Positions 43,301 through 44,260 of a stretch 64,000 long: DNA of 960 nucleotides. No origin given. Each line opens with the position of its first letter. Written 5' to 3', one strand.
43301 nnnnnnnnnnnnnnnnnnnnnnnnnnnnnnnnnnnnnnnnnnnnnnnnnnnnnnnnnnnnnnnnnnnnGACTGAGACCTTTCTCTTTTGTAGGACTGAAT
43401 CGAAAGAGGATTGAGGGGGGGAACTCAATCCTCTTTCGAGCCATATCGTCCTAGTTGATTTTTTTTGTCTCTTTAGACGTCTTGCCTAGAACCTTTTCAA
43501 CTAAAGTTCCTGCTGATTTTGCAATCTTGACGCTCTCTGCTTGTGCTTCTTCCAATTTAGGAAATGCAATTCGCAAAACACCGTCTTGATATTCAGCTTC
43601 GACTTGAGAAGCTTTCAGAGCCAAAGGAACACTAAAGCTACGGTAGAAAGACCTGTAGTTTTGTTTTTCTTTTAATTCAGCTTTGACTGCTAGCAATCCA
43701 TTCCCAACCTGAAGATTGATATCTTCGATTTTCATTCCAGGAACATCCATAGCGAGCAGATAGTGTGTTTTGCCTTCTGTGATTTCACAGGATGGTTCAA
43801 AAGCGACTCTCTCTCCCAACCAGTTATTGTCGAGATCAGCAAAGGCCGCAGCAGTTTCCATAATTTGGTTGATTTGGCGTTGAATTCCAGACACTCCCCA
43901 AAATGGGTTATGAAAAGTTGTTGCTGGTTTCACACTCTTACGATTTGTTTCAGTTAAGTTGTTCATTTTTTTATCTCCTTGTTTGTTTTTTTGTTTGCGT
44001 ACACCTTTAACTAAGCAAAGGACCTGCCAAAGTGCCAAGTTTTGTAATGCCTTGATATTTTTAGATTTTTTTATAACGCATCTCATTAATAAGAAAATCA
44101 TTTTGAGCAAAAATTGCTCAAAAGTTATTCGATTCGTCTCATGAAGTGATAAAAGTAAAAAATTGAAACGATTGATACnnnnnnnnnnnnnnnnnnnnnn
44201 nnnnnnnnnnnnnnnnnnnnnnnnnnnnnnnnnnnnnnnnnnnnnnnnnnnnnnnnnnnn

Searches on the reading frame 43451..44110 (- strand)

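Call 29: search_protein_families(library=pfam, proteins=[window:43451-44110:-], max_evalue=0.01)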
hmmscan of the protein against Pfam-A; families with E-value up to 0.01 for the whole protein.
window:43451-44110:- (219 aa): 3 families
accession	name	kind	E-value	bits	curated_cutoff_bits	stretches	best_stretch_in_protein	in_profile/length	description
PF00011.27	HSP20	-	6.2e-15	55.6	20.8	1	110-195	2-97/102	Hsp20/alpha crystallin family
PF17886.7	ArsA_HSP20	-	6.4e-08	32.5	22.5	1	115-183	2-63/63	HSP20-like domain found in ArsA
PF18046.7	FKBP26_C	-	0.0018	18.9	27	0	113-144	3-34/72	FKBP26_C-terminal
